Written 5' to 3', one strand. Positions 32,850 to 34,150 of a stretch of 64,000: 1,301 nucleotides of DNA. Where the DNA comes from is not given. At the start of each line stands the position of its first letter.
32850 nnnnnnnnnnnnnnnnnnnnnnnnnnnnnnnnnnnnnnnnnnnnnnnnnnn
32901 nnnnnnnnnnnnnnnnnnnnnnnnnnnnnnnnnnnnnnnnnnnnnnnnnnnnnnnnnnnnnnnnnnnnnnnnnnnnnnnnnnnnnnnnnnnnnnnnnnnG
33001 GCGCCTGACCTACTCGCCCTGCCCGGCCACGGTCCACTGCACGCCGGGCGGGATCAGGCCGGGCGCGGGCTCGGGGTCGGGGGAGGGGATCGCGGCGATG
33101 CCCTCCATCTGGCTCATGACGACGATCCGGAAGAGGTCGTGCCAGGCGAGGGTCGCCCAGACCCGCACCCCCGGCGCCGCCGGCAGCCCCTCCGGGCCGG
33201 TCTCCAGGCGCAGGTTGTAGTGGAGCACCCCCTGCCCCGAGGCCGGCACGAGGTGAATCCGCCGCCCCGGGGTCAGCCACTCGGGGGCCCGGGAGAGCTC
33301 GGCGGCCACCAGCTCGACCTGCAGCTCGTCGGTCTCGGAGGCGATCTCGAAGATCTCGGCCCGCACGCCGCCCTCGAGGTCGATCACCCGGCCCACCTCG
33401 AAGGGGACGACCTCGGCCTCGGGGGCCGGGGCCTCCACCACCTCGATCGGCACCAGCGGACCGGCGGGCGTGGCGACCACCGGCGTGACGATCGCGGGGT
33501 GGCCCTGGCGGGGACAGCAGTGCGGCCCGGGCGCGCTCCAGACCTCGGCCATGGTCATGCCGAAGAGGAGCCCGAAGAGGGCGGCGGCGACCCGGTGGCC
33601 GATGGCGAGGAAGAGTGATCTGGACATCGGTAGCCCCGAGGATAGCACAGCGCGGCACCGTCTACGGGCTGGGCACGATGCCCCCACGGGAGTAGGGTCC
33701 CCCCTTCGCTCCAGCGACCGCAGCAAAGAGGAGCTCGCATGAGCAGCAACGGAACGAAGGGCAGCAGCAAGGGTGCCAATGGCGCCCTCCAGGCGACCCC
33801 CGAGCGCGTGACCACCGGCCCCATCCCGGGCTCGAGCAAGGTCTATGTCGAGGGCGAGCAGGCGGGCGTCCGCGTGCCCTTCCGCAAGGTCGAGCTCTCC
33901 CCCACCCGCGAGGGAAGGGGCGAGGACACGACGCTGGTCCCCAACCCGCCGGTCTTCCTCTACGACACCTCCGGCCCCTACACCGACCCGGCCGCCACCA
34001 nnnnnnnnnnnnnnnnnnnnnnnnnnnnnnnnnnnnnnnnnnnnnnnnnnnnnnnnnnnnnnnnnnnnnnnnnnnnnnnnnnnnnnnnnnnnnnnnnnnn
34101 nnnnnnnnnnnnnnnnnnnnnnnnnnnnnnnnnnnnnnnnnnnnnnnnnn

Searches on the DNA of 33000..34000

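Call 54: search_rna_families(source=window, start=33000, end=34000, threshold=evalue, max_evalue=1)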
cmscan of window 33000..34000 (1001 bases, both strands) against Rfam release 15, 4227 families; matches with E-value up to 1: 1.
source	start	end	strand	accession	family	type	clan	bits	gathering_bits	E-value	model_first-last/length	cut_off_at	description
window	33180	33260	+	RF03479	mir-324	Gene; miRNA;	-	19.2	70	0.3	1-83/83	no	mir-324 microRNA precursor family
